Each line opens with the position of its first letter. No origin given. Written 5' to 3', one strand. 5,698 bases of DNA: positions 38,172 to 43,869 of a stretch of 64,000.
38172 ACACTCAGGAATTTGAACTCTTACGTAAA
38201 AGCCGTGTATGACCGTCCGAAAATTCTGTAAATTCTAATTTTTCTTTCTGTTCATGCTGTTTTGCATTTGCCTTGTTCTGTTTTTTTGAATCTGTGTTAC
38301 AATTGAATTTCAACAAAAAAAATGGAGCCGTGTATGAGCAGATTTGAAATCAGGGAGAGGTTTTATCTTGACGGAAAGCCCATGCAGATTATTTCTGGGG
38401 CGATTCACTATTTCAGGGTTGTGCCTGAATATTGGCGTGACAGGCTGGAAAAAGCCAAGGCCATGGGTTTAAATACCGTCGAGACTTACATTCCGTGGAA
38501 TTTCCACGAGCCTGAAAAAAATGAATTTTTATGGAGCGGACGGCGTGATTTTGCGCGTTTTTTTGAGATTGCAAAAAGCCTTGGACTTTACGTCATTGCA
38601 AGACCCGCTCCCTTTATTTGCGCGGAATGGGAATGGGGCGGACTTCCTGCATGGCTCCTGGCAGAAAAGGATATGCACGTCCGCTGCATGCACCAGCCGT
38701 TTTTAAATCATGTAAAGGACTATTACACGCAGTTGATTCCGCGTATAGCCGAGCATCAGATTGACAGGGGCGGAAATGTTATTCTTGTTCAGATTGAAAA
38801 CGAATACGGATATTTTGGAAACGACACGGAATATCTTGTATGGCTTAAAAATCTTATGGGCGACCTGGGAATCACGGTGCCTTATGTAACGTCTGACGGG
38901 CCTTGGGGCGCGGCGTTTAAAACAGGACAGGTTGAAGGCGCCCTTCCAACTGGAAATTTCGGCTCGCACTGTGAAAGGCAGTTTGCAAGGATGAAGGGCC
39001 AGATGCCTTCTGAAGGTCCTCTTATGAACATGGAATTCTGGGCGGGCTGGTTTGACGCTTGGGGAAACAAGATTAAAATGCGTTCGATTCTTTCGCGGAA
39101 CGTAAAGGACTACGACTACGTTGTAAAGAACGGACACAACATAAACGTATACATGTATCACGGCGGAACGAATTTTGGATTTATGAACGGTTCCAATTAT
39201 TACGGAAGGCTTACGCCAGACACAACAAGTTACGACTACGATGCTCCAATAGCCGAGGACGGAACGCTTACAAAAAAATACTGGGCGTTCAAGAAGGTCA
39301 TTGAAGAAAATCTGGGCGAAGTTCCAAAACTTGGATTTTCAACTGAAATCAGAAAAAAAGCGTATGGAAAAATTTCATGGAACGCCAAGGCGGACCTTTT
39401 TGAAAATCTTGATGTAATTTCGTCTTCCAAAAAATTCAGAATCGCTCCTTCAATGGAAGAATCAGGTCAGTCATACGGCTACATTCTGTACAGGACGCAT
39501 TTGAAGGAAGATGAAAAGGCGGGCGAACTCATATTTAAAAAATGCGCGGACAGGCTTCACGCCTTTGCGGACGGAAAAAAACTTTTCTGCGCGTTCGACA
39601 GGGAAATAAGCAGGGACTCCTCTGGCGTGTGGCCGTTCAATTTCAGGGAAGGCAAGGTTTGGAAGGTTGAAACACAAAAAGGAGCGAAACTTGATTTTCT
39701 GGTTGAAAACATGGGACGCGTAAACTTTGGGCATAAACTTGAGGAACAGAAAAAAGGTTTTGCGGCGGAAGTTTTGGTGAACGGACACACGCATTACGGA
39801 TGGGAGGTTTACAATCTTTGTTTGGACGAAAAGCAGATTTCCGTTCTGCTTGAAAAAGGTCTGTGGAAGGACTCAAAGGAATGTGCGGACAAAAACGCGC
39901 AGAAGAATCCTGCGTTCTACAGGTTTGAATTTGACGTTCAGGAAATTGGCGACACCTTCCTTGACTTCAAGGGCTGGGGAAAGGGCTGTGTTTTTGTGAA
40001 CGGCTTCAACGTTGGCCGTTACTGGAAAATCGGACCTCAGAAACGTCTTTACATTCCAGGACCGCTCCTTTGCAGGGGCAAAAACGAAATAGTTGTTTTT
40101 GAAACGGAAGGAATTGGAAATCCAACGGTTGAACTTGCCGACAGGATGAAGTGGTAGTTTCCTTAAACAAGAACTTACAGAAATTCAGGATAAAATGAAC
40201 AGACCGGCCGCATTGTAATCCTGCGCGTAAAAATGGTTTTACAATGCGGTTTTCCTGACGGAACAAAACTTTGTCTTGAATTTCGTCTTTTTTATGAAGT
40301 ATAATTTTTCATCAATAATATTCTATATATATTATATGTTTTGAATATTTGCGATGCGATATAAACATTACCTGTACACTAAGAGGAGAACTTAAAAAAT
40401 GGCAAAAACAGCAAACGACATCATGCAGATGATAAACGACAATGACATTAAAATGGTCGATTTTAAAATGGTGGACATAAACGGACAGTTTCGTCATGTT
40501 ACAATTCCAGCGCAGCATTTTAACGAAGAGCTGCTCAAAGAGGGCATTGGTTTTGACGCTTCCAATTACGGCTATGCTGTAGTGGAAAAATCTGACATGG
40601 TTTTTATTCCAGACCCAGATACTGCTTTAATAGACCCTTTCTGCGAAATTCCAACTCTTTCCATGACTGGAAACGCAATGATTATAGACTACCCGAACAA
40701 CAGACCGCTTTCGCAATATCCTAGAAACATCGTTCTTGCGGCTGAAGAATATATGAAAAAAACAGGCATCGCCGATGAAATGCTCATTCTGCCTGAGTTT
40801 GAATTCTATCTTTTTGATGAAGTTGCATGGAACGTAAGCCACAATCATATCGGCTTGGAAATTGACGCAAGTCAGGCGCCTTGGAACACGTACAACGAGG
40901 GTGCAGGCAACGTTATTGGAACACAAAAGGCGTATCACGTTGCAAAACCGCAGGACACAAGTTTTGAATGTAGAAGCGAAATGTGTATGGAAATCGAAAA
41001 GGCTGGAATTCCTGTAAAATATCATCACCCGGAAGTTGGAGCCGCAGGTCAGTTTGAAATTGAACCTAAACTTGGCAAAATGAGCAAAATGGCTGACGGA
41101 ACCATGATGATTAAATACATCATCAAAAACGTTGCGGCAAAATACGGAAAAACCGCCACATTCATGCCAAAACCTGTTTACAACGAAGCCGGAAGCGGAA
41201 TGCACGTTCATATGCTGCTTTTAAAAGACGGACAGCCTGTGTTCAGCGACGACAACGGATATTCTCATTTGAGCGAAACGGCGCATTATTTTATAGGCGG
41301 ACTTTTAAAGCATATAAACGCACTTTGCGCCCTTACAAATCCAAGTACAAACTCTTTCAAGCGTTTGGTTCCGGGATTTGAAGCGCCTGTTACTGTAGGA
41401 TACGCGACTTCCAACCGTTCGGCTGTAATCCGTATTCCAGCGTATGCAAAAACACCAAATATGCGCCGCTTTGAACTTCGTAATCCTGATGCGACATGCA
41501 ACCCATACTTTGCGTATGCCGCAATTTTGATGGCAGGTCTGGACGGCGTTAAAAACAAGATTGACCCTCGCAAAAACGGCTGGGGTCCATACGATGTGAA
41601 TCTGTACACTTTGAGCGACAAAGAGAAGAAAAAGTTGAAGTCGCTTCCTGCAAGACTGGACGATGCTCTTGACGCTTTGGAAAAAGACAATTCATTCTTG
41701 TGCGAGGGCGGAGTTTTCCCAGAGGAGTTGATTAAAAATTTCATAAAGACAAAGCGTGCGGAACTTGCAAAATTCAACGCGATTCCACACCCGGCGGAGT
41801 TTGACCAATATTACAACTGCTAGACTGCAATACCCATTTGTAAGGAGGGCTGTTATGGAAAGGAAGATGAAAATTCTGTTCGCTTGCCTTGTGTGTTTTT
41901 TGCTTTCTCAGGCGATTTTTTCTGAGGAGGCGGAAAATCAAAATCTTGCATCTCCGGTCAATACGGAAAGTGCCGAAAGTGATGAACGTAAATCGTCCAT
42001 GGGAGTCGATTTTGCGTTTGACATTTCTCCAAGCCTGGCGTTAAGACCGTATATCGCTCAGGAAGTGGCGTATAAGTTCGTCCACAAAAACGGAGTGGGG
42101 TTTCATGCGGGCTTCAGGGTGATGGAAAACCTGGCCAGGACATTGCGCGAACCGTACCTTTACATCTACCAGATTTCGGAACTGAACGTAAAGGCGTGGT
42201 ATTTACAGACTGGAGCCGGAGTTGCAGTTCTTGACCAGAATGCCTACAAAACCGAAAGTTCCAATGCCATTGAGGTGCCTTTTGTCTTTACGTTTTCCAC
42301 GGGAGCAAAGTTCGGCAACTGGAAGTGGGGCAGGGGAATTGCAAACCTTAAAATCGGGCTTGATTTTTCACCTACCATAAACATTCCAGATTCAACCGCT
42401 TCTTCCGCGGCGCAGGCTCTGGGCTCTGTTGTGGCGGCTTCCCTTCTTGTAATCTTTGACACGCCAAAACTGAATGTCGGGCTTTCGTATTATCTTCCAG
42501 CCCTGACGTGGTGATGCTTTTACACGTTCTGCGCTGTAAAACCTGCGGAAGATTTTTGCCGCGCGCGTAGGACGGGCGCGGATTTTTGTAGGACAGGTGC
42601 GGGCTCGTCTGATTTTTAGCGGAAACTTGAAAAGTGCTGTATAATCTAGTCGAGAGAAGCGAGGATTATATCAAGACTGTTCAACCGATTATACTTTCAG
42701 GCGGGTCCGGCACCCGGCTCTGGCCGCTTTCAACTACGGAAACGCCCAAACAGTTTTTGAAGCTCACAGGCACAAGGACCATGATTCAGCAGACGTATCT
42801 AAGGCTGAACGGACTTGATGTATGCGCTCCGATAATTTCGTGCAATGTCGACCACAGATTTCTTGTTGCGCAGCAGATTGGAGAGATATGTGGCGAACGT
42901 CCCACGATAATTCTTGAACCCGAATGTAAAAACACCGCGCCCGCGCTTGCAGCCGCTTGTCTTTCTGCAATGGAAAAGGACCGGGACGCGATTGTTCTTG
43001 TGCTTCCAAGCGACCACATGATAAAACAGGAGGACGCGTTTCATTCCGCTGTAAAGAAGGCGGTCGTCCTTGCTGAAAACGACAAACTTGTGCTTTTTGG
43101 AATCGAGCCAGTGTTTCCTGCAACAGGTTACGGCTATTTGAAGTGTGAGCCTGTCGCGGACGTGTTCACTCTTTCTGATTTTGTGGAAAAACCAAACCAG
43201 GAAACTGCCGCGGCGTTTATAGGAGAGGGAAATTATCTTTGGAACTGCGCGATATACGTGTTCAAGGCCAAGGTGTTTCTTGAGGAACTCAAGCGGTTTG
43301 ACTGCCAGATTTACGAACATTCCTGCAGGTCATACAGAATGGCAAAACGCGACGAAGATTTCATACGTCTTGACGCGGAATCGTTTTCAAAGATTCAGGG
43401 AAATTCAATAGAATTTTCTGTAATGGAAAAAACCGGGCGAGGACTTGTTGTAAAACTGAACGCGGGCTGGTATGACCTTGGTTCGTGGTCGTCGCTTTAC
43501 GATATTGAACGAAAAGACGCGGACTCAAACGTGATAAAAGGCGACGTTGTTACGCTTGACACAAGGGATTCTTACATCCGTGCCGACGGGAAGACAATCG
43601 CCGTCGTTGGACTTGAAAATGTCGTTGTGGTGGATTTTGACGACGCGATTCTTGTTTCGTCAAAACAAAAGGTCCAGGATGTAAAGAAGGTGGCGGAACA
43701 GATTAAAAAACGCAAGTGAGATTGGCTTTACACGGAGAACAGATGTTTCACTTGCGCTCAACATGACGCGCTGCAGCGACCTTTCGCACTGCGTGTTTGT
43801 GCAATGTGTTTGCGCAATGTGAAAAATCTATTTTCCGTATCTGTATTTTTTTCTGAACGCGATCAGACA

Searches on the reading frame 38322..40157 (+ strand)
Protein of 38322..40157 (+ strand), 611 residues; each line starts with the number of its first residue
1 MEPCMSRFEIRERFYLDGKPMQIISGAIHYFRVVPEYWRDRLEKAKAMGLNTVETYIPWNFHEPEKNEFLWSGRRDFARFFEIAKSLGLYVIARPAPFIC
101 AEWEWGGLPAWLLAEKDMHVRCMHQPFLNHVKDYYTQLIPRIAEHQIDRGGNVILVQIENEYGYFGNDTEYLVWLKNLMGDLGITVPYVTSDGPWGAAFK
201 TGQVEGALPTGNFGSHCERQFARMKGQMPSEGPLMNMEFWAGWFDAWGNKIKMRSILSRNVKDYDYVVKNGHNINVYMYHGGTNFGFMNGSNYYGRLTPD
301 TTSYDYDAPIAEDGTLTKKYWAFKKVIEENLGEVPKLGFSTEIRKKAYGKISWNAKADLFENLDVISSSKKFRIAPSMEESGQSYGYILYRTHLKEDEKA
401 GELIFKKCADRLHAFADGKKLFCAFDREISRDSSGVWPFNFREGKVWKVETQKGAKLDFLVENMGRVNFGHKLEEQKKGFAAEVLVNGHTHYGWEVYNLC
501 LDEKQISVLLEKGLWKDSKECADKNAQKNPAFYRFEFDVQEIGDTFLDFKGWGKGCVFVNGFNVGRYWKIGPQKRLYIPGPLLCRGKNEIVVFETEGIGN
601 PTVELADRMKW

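Call 18: search_protein_families(library=pfam, proteins=[window:38322-40157:+], max_evalue=0.00001)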
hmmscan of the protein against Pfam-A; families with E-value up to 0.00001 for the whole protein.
window:38322-40157:+ (611 aa): 3 families
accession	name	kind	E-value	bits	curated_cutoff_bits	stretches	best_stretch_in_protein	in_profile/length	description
PF01301.25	Glyco_hydro_35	-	2.3e-112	376.2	27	1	14-328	2-317/319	Glycosyl hydrolases family 35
PF21467.3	BetaGal_gal-bd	-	1.6e-25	89.5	27.3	1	530-588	1-62/62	Beta-galactosidase, galactose-binding domain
PF21317.3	BetaGal_ABD_1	-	3.8e-18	65.9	27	1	377-499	3-112/113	Beta-galactosidase, first all-beta domain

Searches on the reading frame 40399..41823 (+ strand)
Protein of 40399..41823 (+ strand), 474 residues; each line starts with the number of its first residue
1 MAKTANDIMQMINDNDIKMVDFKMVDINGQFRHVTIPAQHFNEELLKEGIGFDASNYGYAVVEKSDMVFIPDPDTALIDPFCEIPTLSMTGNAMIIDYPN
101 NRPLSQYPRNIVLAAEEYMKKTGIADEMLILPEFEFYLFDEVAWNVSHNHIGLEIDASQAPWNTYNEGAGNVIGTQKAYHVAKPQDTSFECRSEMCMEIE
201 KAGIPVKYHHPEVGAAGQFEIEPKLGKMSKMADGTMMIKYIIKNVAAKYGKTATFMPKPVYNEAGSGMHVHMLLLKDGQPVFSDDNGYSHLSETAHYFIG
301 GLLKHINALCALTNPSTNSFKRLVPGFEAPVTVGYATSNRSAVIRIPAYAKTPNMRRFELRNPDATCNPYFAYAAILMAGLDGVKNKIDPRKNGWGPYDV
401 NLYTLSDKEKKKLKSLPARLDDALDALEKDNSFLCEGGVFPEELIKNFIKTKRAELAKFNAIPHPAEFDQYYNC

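Call 18: search_protein_families(library=pfam, proteins=[window:40399-41823:+], max_evalue=0.00001)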
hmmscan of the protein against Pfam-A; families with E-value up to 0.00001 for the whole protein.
window:40399-41823:+ (474 aa): 2 families
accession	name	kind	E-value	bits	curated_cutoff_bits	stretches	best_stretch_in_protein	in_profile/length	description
PF00120.29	Gln-synt_C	-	1.2e-114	383.4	24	1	107-471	3-344/344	Glutamine synthetase, catalytic domain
PF03951.24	Gln-synt_N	-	3.7e-22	78.2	33.4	1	16-91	1-77/82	Glutamine synthetase, beta-Grasp domain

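Call 75: list_cluster_members(proteins=[P0001, window:40399-41823:+])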
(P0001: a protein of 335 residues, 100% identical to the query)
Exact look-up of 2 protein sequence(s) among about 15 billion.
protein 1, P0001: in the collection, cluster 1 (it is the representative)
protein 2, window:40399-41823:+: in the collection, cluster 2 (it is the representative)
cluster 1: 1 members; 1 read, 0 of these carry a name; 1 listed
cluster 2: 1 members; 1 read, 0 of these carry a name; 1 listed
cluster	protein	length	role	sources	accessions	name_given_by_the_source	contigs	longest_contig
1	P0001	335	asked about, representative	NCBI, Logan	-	-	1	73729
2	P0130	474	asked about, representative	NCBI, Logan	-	-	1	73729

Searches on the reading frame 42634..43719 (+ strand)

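Call 18: search_protein_families(library=pfam, proteins=[window:42634-43719:+], max_evalue=0.00001)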
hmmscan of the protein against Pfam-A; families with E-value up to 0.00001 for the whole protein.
window:42634-43719:+ (361 aa): 3 families
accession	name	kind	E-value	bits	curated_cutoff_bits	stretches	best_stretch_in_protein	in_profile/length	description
PF00483.29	NTP_transferase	-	9.7e-54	183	21.2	1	18-297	2-244/245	Nucleotidyl transferase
PF22640.1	ManC_GMP_beta-helix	-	5.5e-14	52.3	27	1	303-356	1-54/55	MannoseP isomerase/GMP-like beta-helix domain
PF12804.13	NTP_transf_3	-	4.1e-06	27.5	27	1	19-141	2-109/160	MobA-like NTP transferase domain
